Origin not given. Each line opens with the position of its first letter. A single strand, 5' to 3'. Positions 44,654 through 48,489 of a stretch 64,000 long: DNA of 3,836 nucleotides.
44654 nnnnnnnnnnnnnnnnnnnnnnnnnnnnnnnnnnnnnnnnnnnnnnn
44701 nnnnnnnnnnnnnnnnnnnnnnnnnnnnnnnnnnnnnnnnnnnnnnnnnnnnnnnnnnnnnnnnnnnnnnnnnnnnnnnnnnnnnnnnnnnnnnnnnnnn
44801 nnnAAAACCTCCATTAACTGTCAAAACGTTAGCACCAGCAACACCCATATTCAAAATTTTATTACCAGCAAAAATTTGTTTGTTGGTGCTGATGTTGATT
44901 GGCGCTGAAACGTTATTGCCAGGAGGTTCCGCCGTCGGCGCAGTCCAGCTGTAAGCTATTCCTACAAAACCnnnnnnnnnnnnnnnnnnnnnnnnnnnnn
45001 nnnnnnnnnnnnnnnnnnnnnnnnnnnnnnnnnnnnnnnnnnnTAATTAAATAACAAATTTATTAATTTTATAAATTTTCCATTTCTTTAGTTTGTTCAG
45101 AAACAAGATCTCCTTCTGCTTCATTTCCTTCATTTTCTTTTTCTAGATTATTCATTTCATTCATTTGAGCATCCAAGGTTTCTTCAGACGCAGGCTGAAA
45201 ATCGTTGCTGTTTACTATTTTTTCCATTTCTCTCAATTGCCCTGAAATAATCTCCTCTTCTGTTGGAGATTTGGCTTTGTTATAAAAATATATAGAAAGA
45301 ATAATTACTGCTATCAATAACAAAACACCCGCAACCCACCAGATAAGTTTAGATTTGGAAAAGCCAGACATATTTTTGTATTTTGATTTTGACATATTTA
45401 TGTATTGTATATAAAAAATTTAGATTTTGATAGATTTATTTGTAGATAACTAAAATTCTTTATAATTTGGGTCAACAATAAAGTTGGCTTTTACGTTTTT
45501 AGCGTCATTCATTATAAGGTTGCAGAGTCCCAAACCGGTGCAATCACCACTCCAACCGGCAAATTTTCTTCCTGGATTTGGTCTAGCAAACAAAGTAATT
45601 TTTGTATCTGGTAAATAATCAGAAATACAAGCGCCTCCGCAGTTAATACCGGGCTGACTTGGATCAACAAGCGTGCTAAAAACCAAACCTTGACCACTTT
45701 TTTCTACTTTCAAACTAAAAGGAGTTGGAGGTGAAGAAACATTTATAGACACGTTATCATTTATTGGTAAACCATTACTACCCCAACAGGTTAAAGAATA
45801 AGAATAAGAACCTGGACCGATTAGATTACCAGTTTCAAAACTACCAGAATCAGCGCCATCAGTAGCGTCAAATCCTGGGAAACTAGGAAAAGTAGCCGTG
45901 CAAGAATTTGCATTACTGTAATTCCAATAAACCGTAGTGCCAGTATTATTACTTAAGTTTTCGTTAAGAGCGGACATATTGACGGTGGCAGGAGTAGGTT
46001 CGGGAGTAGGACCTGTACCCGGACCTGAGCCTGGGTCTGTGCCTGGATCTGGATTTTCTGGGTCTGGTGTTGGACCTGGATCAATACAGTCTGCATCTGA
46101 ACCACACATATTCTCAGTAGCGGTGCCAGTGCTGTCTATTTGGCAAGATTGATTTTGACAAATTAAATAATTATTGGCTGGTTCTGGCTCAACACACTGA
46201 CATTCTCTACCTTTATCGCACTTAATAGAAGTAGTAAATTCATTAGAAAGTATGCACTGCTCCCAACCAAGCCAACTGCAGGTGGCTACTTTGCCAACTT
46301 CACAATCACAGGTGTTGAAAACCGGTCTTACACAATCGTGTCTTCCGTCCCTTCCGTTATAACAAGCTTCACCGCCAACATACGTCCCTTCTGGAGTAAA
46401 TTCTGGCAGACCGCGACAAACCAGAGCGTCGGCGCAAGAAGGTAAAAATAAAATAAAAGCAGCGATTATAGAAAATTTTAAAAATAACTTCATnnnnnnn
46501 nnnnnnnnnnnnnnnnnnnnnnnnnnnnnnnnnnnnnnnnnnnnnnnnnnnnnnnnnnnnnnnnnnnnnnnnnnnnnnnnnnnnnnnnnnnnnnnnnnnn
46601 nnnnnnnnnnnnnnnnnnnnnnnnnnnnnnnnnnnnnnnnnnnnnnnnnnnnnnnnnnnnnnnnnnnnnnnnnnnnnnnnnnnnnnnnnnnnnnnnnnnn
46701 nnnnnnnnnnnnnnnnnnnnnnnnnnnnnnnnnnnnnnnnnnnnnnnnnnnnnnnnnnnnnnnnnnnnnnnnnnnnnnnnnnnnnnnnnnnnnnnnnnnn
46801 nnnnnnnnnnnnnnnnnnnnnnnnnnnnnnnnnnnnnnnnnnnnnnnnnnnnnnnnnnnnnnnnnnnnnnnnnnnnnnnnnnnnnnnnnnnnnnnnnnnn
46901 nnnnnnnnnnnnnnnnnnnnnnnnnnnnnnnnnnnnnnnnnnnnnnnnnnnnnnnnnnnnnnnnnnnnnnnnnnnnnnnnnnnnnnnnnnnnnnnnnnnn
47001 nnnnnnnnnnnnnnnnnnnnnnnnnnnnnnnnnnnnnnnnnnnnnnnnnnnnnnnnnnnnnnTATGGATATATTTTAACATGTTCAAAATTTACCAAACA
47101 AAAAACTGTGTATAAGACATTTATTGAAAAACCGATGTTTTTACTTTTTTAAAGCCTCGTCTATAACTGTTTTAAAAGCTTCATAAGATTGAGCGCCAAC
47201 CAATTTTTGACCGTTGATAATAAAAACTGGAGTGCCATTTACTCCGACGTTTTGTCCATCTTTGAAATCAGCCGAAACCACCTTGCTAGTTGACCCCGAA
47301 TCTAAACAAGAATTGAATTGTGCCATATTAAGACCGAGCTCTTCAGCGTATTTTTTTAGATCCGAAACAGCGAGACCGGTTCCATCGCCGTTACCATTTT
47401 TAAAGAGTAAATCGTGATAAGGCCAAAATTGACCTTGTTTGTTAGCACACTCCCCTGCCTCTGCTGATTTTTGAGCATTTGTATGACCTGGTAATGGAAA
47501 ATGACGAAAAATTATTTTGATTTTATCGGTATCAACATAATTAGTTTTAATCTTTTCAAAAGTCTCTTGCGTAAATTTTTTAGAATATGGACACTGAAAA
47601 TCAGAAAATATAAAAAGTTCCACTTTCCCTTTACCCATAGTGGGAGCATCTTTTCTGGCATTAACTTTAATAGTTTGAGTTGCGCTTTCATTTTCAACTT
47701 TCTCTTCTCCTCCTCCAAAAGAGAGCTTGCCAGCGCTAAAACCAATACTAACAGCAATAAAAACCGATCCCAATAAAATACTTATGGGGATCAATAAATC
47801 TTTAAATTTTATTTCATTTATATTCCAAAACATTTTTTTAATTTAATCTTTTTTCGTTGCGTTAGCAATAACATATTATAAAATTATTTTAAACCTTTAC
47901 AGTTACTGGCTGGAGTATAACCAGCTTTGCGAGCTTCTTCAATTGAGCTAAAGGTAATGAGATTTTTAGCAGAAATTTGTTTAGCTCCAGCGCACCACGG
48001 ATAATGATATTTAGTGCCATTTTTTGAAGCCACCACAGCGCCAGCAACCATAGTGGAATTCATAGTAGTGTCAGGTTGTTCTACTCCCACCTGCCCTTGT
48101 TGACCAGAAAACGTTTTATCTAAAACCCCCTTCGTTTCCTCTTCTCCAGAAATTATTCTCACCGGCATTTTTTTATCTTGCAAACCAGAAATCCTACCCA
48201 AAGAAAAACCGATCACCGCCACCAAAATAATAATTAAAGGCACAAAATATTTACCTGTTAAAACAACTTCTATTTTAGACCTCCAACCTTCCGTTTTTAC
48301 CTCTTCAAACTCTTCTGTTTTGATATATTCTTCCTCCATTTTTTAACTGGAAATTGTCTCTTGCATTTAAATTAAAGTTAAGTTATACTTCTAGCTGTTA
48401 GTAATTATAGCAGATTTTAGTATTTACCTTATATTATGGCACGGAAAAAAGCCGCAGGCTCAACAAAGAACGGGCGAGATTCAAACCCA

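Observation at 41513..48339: Co-directional minus-strand cluster of eight secreted/surface proteins with a dedicated thioredoxin-fold protein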

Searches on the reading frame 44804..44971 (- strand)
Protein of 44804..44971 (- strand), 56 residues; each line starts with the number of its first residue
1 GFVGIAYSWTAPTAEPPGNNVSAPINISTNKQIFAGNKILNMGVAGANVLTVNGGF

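Call 51: find_homologous_proteins(query=A3, max_evalue=0.001)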
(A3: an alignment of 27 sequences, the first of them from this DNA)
Query A3 (27 sequences) (56 aa, profile of the alignment): 10 proteins with E <= 0.001 among 107 candidates.
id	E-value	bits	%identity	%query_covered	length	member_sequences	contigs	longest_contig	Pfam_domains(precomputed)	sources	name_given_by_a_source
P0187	1.9e-17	81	59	52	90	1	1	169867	-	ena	-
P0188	1.4e-16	78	59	61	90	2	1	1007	-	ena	-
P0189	3.0e-16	77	45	84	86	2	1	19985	-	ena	-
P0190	3.0e-14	70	45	52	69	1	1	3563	-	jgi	jgi:hypothetical protein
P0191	7.6e-13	66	49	66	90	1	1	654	-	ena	-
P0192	1.1e-12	65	69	46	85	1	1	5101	-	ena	-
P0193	3.2e-12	64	55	55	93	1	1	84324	-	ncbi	-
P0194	3.2e-12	64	59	57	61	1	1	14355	-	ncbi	ncbi:MAG: hypothetical protein AAB605_03610, partial [Patescibacteria group bacterium]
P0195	7.0e-11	59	34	84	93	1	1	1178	-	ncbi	-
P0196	5.4e-4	37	27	45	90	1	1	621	-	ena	-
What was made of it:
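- Tried and rejected: A profile search of the 5.8-billion-protein set with the 56-residue g6 N-motif alignment scored only 107 candidates and returned 10 short fragments (call 51).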

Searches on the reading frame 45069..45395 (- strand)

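Call 3: search_protein_families(library=pfam, proteins=[window:45069-45395:-], max_evalue=0.1)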
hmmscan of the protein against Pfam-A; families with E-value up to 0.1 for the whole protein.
window:45069-45395:- (108 aa): 5 families
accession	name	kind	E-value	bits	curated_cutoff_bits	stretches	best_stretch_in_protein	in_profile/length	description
PF17561.7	TssO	-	0.022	15.4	29.2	1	25-87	16-77/148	Type VI secretion system, TssO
PF10326.15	7TM_GPCR_Str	-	0.049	13.4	22.4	1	6-51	114-159/307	Serpentine type 7TM GPCR chemoreceptor Str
PF05814.16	Ac76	-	0.068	13.6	22.5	0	15-62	24-68/83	Orf76 (Ac76)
PF08391.16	Ly49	-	0.08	13.9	31.5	1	24-104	18-93/119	Ly49-like protein, N-terminal region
PF13334.11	DUF4094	-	0.089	13.7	24.5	0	24-89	6-68/90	Domain of unknown function (DUF4094)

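Call 4: search_protein_families(library=ncbifam, proteins=[window:45069-45395:-], max_evalue=0.1)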
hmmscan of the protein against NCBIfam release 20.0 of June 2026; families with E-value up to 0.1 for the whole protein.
window:45069-45395:- (108 aa): 4 families
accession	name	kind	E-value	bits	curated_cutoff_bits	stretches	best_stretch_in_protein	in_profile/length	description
NF042931.1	SAG1386_EF1546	equivalog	0.0023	18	80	1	10-91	23-105/158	SAG1386/EF1546 family surface-associated protein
NF046001.1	SecDF_plasm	equivalog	0.0052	14.9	500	1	3-99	528-622/878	protein translocase subunit SecDF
NF045849.1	ICE_MMCAP2_0565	equivalog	0.0067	16.1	40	1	17-48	16-47/80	Mbov_0395 family pilin-like conjugal transfer protein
NF051431.1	Rv0361_Cterm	subfamily_domain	0.07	13.3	37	1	19-79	5-68/140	Rv0361 family membrane protein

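Call 11: search_protein_families(library=phrogs, proteins=[window:45069-45395:-], max_evalue=0.01)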
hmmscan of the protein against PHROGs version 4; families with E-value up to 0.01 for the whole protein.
window:45069-45395:- (108 aa): 1 family
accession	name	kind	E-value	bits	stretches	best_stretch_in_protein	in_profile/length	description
phrog_3751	-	moron, auxiliary metabolic gene and host takeover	0.0058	18.1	1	19-92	6-73/92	membrane protein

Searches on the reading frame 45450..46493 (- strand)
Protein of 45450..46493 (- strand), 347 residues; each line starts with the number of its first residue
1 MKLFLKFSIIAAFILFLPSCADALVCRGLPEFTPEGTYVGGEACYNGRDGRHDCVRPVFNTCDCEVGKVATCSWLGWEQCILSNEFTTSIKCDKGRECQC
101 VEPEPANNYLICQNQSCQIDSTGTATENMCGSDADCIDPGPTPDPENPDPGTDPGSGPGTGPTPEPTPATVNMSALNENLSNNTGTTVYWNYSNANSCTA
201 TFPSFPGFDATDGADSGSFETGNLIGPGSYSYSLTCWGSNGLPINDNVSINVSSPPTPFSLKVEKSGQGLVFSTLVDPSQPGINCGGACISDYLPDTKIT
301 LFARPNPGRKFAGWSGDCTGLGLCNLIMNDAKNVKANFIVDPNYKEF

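Call 3: search_protein_families(library=pfam, proteins=[window:45450-46493:-], max_evalue=0.1)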
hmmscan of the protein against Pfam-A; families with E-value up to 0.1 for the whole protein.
window:45450-46493:- (347 aa): 1 family
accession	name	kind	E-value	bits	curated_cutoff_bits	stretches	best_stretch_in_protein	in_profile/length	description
PF18998.6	Flg_new_2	-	1.8e-07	31.4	23.6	1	291-338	17-69/73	Divergent InlB B-repeat domain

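Call 4: search_protein_families(library=ncbifam, proteins=[window:45450-46493:-], max_evalue=0.1)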
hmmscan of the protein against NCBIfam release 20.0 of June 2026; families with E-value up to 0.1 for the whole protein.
window:45450-46493:- (347 aa): 0 families

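Call 11: search_protein_families(library=phrogs, proteins=[window:45450-46493:-], max_evalue=0.01)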
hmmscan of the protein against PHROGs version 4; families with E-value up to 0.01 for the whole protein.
window:45450-46493:- (347 aa): 0 families

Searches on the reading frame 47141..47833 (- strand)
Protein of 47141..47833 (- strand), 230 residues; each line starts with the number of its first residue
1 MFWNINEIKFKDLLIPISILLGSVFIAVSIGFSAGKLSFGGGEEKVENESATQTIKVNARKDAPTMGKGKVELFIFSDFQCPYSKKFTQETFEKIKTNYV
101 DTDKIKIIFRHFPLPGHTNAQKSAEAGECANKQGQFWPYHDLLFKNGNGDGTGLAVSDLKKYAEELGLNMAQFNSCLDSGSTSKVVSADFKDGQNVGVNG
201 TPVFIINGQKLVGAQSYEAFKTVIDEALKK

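Call 3: search_protein_families(library=pfam, proteins=[window:47141-47833:-], max_evalue=0.1)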
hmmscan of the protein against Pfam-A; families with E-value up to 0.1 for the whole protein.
window:47141-47833:- (230 aa): 5 families
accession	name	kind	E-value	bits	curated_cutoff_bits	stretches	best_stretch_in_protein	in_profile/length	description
PF13462.12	Thioredoxin_4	-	7e-32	111.3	23.2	1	69-226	13-165/165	Thioredoxin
PF01323.26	DSBA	-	3.5e-22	79.5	25.6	1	75-224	4-190/191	DSBA-like thioredoxin domain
PF13098.12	Thioredoxin_2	-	2.8e-06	28.1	27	1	67-223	3-103/104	Thioredoxin-like domain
PF03793.24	PASTA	-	0.029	14.8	23.2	1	151-205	6-60/64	PASTA domain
PF13743.12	Thioredoxin_5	-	0.033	14.4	27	1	159-207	116-164/186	Thioredoxin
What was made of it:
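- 47141..47833 (-): g2: membrane-anchored DsbA/MdbA-like thioredoxin-fold protein. Active site CPYS lies at 47582-47593 (residues 81-84). Two further Cys are at residues 129 and 176. Thioredoxin_4 E 7e-32 and DSBA E 3.5e-22 (call 3).
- Checked: g2 (47141-47833) is a DsbA-like Thioredoxin_4 protein (E 7e-32, call 3).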

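Call 4: search_protein_families(library=ncbifam, proteins=[window:47141-47833:-], max_evalue=0.1)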
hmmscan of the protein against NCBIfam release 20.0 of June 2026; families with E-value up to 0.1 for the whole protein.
window:47141-47833:- (230 aa): 6 families
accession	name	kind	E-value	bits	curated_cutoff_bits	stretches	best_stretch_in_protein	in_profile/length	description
NF041057.1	Rcas_1661_fam_Se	equivalog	6.1e-35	120.9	190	1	70-226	90-246/247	Rcas_1661 family thioredoxin-like (seleno)lipoprotein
NF047695.1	ThlDiSintDsbAHaem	equivalog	0.0015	18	290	1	69-216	41-183/206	thiol:disulfide interchange protein DsbA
NF052402.1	ThlOxiredEpsilon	equivalog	0.011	15.4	370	1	58-101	113-159/236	bifunctional thiol oxidoreductase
NF008129.0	PRK10877.1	equivalog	0.012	14.9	215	0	182-227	184-230/237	bifunctional protein-disulfide isomerase/oxidoreductase DsbC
NF008657.0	PRK11657.1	equivalog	0.071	12.3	124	0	70-91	118-139/251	thiol:disulfide interchange protein DsbG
NF008198.0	PRK10954.1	equivalog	0.072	12.8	279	0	149-216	116-183/207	thiol:disulfide interchange protein DsbA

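Call 11: search_protein_families(library=phrogs, proteins=[window:47141-47833:-], max_evalue=0.01)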
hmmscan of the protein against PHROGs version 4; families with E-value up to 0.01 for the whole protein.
window:47141-47833:- (230 aa): 1 family
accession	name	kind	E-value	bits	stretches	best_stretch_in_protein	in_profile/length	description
phrog_34943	-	unknown function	4.1e-08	34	1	160-226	148-215/226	-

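Call 54: find_related_loci(query=window:47141-47833:-, collection=metagenome_contigs, flank=10000)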
Query window:47141-47833:- (230 aa) in metagenome_contigs; peptide patterns used: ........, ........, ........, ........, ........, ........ (x = any residue, [..] = any of these).
238 stretches matched a pattern; 2 encode a relative of the query (tblastn E <= 1e-3); 2 distinct loci.
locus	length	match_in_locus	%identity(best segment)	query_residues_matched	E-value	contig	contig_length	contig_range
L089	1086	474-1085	34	5-210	3e-33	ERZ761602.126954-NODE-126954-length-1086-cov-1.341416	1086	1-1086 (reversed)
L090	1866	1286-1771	31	62-228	1e-25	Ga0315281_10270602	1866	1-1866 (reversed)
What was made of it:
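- Tried and rejected: A metagenome-contig scan with g2 returned two short contigs (1.1 and 1.9 kb) with no context (call 54).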

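Call 65: search_solved_structures(query=window:47141-47833:-, max_evalue=0.001, show_alignments=2)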
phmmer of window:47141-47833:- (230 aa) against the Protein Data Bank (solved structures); distinct sequences matched with E-value up to 0.001: 21.
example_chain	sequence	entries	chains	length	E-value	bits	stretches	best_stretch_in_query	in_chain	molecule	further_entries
7uno_A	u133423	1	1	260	7.4e-18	68.3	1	49-230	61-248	Thioredoxin domain-containing protein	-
4pwp_A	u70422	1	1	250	2.2e-17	66.7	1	49-230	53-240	DsbA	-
4pwo_A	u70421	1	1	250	2.9e-17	66.3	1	49-230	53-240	DsbA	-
7unn_A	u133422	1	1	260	3.7e-17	66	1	49-230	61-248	Thioredoxin domain-containing protein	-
3f4r_A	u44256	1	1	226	1.2e-11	48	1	69-207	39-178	Putative uncharacterized protein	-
3gyk_A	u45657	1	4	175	4.7e-11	46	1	62-228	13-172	27kDa outer membrane protein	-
3f4s_A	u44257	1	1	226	6e-11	45.7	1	69-207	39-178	Putative uncharacterized protein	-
3eu3_A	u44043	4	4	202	4.4e-10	42.8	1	61-229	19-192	BdbD | Disulfide bond formation protein D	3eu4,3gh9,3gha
3bci_A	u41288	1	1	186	2.3e-09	40.5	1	67-229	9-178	Disulfide bond protein A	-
3bd2_A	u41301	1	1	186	3.2e-09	40.1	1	67-229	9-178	Disulfide bond protein A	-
3f4t_A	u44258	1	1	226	3.5e-09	39.9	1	69-207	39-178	Putative uncharacterized protein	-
3bck_A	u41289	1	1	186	1.1e-08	38.3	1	67-229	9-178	Disulfide bond protein A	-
4n30_A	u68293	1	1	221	3e-08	36.8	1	73-210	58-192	Protein disulfide isomerase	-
5cp1_A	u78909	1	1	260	2.4e-07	33.9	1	131-220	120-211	FrnE protein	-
5cnw_A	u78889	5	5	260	2.5e-07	33.9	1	131-220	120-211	FrnE protein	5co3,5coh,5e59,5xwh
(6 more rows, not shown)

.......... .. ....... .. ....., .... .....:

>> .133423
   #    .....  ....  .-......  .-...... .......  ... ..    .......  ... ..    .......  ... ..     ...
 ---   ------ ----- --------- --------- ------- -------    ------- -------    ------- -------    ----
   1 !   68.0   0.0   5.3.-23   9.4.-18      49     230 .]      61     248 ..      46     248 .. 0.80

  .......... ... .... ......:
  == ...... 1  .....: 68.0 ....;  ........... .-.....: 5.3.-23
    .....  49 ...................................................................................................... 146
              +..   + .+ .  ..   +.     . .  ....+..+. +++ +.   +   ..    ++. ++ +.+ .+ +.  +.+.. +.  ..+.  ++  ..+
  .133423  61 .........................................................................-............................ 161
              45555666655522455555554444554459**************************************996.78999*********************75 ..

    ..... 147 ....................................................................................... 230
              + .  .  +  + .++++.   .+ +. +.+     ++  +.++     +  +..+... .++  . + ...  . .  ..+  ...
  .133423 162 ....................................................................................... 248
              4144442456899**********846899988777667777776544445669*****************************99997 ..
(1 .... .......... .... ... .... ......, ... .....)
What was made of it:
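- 47141..47833 (-): Best PDB relatives are 4pwp/4pwo, deposited as DsbA, and 7uno/7unn (E about 1e-17, call 65).
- On DsbA/MdbA-like thiol-disulfide oxidoreductase (g2): PDB chains deposited as DsbA or thioredoxin-domain protein at E about 1e-17 (call 65).
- Its best solved-structure relatives are 4pwp/4pwo, deposited as DsbA (call 65).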

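Call 70: search_protein_representatives(protein=window:47141-47833:-)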
Query: 230 residues. Proteins with E-value up to 0.001 (for the whole library): 45131; up to 1e-10: 24964; up to 1e-30: 2237. The best 150 are listed.
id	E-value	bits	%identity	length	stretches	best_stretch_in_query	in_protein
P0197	4.2e-180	612.0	44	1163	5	69-228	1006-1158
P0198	2.6e-154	527.6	42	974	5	62-228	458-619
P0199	8.4e-150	512.9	43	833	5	53-230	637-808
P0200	2.3e-145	498.4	38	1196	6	68-229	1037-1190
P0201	6.1e-137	470.8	43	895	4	40-229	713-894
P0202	1.0e-133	460.3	41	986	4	60-228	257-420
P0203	1.4e-133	459.8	42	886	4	52-230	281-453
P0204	1.3e-127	440.4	41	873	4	55-226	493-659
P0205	3.1e-124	429.3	38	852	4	60-229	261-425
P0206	1.7e-119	413.8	39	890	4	33-228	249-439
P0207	1.7e-118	410.5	40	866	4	70-230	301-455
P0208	4.4e-115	399.3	41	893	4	71-229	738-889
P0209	4.0e-112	389.7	44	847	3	59-229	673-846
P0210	2.3e-110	383.9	38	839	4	71-229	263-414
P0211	1.6e-109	381.1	39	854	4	70-230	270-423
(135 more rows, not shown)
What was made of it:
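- Tried and rejected: The representative-library search with g2 was dominated by multi-domain tandem DsbA proteins (call 70).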

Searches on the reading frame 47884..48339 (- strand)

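Call 3: search_protein_families(library=pfam, proteins=[window:47884-48339:-], max_evalue=0.1)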
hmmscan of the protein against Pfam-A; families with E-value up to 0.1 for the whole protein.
window:47884-48339:- (151 aa): 1 family
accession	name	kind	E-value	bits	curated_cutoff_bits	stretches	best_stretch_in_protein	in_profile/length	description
PF02805.21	Ada_Zn_binding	-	0.0043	17.5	23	1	101-148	17-63/65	Metal binding domain of Ada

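Call 4: search_protein_families(library=ncbifam, proteins=[window:47884-48339:-], max_evalue=0.1)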
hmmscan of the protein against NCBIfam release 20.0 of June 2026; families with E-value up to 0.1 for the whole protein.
window:47884-48339:- (151 aa): 2 families
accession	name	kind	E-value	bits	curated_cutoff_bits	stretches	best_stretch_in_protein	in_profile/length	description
NF051437.1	sunset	domain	0.0057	16.7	27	1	110-144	9-41/42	sunset domain-containing protein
NF051450.1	50S_L20_sunset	exception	0.028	14.6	375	1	100-145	167-211/219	50S ribosomal protein L20, sunset domain variant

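Call 11: search_protein_families(library=phrogs, proteins=[window:47884-48339:-], max_evalue=0.01)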
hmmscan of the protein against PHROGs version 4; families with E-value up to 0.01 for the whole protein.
window:47884-48339:- (151 aa): 1 family
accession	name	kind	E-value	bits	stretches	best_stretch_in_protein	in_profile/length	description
phrog_14556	-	unknown function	0.0023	17.7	1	87-148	394-450/451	-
